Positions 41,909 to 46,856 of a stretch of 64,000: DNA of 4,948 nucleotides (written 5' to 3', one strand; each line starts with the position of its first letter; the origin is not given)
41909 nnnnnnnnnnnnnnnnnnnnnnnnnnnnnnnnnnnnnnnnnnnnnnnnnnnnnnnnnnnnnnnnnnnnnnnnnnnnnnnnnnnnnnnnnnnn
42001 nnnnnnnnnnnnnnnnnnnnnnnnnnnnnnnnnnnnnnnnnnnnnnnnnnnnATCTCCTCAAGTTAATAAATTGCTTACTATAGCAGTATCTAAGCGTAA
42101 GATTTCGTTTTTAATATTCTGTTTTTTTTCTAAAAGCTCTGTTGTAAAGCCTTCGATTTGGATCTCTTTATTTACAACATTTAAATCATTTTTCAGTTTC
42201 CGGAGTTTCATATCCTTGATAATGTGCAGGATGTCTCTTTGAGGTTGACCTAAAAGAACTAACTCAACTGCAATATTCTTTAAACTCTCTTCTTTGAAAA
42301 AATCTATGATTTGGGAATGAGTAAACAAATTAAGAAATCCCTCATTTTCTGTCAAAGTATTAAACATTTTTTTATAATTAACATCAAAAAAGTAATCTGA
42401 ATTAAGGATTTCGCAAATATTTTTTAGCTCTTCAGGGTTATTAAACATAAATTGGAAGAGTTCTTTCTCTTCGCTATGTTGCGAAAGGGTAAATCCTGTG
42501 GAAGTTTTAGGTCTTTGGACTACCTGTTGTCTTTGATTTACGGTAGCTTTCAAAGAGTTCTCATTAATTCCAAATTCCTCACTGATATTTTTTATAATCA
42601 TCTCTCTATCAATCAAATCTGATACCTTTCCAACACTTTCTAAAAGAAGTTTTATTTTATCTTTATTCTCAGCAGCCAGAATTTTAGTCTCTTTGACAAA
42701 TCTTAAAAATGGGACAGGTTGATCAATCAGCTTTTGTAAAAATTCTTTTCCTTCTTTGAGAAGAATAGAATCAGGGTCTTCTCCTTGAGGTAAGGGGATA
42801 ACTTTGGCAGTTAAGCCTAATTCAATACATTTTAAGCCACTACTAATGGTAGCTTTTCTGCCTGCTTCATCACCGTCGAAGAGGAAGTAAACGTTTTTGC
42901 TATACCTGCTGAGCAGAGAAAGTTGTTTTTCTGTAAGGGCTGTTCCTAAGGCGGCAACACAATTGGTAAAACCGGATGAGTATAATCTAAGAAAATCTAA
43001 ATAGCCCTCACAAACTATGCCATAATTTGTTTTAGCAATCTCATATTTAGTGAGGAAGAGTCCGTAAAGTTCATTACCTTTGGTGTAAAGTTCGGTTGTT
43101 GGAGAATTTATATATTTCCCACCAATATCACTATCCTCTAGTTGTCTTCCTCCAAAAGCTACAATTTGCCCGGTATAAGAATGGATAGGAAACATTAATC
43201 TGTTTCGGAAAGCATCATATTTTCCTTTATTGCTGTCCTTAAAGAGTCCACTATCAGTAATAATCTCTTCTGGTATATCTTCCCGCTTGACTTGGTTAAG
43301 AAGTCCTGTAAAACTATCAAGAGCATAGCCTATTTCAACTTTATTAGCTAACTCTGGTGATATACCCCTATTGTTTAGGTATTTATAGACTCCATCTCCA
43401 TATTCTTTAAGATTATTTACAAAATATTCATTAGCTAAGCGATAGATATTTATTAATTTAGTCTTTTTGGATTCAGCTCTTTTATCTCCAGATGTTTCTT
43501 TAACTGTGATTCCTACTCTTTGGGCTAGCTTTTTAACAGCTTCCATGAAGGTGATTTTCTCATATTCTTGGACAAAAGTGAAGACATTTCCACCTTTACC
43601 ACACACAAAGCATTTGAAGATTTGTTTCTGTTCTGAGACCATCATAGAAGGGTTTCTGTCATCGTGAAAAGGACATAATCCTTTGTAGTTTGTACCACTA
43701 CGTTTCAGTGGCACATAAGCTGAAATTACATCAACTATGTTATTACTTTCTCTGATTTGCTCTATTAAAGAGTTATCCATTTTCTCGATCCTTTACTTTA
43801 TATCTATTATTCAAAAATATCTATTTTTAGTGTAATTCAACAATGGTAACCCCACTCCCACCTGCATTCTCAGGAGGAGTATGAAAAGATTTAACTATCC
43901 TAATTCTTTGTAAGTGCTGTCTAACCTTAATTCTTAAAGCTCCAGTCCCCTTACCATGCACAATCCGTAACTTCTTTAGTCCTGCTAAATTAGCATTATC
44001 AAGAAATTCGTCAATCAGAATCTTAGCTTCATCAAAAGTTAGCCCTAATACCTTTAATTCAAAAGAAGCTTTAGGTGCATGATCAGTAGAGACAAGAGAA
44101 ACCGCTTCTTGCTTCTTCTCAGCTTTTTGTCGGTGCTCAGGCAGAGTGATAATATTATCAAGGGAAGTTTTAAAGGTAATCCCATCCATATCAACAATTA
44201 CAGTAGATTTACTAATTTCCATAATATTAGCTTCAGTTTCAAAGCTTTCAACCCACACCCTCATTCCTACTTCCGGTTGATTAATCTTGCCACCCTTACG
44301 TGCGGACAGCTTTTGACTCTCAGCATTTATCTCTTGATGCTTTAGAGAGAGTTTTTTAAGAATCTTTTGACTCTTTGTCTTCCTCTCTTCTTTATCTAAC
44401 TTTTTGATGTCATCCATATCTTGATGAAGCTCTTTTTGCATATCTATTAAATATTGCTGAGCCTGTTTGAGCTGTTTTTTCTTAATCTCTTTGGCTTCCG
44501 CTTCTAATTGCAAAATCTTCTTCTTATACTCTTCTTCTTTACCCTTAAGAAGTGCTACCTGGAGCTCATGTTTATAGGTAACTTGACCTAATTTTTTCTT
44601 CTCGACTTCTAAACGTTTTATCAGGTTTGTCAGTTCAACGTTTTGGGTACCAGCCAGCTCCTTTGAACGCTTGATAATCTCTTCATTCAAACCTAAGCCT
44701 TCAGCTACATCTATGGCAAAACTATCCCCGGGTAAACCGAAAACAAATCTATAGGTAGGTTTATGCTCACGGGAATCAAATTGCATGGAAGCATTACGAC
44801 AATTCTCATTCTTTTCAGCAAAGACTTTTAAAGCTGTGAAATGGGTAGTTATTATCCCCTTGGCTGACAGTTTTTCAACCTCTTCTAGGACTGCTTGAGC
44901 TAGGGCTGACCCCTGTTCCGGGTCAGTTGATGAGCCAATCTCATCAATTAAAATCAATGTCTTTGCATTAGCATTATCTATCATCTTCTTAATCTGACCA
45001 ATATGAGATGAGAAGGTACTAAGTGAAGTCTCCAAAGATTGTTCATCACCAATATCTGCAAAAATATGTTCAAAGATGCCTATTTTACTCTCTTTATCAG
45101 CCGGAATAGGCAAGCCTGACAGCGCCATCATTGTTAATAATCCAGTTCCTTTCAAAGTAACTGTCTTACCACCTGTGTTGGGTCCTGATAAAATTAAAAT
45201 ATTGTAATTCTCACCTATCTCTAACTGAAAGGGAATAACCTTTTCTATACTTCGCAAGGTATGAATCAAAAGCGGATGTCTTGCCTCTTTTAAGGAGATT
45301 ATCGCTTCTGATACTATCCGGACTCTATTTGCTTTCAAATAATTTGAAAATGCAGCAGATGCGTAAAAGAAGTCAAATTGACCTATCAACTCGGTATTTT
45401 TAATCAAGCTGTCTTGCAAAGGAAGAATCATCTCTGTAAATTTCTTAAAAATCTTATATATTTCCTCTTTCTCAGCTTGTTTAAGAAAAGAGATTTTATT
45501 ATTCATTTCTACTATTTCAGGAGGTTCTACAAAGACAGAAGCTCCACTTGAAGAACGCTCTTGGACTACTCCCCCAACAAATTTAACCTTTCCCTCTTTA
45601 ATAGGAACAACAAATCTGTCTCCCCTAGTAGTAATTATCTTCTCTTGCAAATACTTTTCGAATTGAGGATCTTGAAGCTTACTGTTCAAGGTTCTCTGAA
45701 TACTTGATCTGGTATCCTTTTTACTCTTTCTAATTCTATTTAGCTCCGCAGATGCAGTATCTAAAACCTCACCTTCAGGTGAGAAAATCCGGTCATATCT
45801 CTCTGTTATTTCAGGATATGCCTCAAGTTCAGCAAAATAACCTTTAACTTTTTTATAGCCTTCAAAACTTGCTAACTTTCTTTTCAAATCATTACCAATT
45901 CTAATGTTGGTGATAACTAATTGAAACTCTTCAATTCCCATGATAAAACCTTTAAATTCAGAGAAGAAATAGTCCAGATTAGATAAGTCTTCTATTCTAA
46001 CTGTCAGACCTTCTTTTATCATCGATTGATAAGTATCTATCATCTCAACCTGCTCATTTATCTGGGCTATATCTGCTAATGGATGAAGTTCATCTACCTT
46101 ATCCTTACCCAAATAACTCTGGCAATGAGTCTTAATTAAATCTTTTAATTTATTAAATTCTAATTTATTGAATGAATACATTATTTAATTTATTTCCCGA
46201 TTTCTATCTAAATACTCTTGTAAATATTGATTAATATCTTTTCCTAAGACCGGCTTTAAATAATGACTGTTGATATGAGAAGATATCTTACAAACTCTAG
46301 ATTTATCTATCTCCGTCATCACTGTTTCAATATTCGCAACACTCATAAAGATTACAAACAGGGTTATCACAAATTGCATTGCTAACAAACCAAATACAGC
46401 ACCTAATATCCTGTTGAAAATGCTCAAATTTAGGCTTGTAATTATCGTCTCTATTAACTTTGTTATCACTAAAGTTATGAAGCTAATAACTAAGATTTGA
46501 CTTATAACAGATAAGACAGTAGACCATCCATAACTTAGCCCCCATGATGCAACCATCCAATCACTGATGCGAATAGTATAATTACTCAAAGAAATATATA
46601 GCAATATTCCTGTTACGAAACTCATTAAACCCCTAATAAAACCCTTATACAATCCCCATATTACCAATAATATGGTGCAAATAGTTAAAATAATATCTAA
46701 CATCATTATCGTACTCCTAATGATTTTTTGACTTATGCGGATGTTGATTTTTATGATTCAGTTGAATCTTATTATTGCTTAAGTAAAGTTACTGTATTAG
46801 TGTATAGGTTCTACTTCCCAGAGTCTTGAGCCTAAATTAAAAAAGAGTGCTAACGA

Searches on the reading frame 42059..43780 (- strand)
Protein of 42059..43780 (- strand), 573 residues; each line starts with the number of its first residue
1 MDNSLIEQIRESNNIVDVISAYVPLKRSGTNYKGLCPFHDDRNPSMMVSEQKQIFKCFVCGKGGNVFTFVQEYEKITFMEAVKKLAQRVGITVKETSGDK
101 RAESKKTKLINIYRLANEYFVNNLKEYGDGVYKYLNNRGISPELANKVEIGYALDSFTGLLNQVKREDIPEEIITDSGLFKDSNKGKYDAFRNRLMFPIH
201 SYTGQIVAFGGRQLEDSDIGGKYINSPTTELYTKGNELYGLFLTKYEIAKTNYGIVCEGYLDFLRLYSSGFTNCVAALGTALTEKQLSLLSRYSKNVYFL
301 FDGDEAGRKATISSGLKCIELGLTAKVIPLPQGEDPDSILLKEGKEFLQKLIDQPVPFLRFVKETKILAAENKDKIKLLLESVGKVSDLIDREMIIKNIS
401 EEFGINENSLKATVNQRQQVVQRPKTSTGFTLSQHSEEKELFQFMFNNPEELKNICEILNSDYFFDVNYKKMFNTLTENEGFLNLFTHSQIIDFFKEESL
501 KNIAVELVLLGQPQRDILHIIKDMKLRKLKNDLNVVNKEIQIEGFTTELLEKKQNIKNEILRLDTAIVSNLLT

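Call 5: search_protein_families(library=pfam, proteins=[window:42059-43780:-], max_evalue=0.01)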
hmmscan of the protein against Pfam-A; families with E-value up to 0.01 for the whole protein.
window:42059-43780:- (573 aa): 6 families
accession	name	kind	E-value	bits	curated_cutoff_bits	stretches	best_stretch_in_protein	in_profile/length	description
PF01807.25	Zn_ribbon_DnaG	-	2.9e-37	126.8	24.9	1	3-95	3-95/98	CHC2 zinc finger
PF08275.17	DNAG_N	-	4.4e-34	117.8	26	1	120-242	2-125/128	DNA primase catalytic core, N-terminal domain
PF13155.12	Toprim_2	-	6.3e-19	68.6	22.1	1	255-339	1-87/88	Toprim-like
PF13662.12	Toprim_4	-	7.7e-14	52.1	25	1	255-326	4-82/85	Toprim domain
PF13362.12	Toprim_3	-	2.1e-09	38.1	27.2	1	255-346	3-95/95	Toprim domain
PF01751.28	Toprim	-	6.6e-08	33.1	23.1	1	255-311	3-73/96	Toprim domain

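Call 6: search_protein_families(library=ncbifam, proteins=[window:42059-43780:-], max_evalue=0.01)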
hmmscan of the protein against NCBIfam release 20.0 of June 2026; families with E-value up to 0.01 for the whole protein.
window:42059-43780:- (573 aa): 4 families
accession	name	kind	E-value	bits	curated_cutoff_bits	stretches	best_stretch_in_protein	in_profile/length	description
TIGR01391.1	dnaG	equivalog_domain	1.2e-125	419.7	283.6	1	2-401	3-412/414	DNA primase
TIGR00646.1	MG010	hypoth_equivalog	6.7e-07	29.1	260.65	1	192-351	57-212/218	DNA primase-like protein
NF003108.1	PRK04031.1-1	equivalog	0.00091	18.6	300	1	248-308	160-218/419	DNA primase DnaG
TIGR00319.1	desulf_FeS4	domain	0.0078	15.9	36.05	0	48-62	1-15/34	desulfoferrodoxin FeS4 iron-binding domain-containing protein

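Call 7: search_protein_families(library=padloc, proteins=[window:42059-43780:-], max_evalue=0.01)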
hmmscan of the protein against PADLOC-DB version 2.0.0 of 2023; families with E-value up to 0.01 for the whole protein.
window:42059-43780:- (573 aa): 2 families
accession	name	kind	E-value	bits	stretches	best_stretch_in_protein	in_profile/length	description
PDLC03767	RT_UG29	-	2.5e-49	165.8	1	1-352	1-371/2280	DRT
PDLC03800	RTasDnaG-like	-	3.3e-40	136.3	1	33-352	69-384/550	DRT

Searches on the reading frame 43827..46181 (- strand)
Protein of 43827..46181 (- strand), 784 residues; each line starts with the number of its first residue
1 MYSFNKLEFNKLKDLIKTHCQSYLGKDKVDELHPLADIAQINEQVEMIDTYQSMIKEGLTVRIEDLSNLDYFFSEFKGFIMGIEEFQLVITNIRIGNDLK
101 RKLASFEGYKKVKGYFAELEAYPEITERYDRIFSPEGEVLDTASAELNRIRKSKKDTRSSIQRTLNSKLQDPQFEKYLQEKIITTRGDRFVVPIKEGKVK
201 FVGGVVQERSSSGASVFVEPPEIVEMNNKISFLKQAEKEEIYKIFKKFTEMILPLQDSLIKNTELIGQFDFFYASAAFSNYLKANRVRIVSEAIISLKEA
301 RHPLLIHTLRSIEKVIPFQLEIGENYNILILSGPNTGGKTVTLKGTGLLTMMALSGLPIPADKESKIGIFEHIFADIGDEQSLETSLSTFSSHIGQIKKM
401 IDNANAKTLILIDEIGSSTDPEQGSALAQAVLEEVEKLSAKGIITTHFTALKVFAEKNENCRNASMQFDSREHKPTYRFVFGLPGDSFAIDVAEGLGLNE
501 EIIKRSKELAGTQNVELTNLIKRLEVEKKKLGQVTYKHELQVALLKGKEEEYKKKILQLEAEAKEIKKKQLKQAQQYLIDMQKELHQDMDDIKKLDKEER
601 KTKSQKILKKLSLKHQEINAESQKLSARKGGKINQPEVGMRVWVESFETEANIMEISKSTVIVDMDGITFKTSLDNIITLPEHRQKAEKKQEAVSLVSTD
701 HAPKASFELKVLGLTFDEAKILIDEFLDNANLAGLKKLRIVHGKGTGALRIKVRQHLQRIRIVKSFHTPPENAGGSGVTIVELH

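Call 5: search_protein_families(library=pfam, proteins=[window:43827-46181:-], max_evalue=0.01)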
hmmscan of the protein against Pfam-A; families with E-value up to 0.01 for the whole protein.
window:43827-46181:- (784 aa): 4 families
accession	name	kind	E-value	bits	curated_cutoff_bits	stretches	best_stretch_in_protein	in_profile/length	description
PF00488.27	MutS_V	-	2.5e-33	116.1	30.2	1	330-509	2-183/188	MutS domain V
PF01713.27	Smr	-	8.3e-22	77.6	25.7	1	711-783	3-76/77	Smr domain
PF20297.4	MSSS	-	0.00015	21.8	26.8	1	638-677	1-42/42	MutS2 and Smr-associated SH3 domain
PF05192.23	MutS_III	-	0.0018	19.1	34.1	1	32-275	42-193/194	MutS domain III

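Call 6: search_protein_families(library=ncbifam, proteins=[window:43827-46181:-], max_evalue=0.01)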
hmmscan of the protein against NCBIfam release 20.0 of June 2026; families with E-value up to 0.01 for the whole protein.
window:43827-46181:- (784 aa): 6 families
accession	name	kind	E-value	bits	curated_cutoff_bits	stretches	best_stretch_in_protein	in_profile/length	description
TIGR01069.2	mutS2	equivalog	5.2e-223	742.8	400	1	4-783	5-790/790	endonuclease MutS2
NF052383.1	ATPase_KamC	equivalog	1.4e-52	179.2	300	1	23-451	15-431/508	lysine 5,6-aminomutase reactivase ATPase KamC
NF003810.1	PRK05399.1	equivalog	1.1e-44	153.3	480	1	33-509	303-788/793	DNA mismatch repair protein MutS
TIGR01070.1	mutS1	equivalog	4e-40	137.9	641.7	1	221-561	489-823/840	DNA mismatch repair protein MutS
NF033154.1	endonuc_SmrA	equivalog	4e-05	23.4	180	1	707-783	90-172/189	DNA endonuclease SmrA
NF003432.0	PRK04946.1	equivalog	0.004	17.1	128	1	690-781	81-170/181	endonuclease SmrB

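Call 7: search_protein_families(library=padloc, proteins=[window:43827-46181:-], max_evalue=0.01)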
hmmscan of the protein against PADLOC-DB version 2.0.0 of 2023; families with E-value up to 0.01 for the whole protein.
window:43827-46181:- (784 aa): 1 family
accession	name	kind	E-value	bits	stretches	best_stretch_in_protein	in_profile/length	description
PDLC02335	AbiLi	-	0.00057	17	0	399-451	188-240/326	AbiLi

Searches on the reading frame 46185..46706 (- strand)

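Call 5: search_protein_families(library=pfam, proteins=[window:46185-46706:-], max_evalue=0.01)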
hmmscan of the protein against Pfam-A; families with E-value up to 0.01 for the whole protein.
window:46185-46706:- (173 aa): 1 family
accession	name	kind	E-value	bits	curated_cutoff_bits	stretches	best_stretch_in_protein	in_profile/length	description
PF02674.22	Colicin_V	-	2.1e-14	54.1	29.3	1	3-141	1-138/144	Colicin V production protein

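Call 6: search_protein_families(library=ncbifam, proteins=[window:46185-46706:-], max_evalue=0.01)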
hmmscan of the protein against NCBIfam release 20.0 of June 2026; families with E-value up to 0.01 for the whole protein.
window:46185-46706:- (173 aa): 1 family
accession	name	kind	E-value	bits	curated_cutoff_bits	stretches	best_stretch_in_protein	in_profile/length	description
NF033740.0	MarP_fam_protase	equivalog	3.1e-11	42.9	250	1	3-141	1-137/390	MarP family serine protease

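Call 7: search_protein_families(library=padloc, proteins=[window:46185-46706:-], max_evalue=0.01)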
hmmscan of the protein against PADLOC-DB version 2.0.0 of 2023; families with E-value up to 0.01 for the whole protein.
window:46185-46706:- (173 aa): 0 families
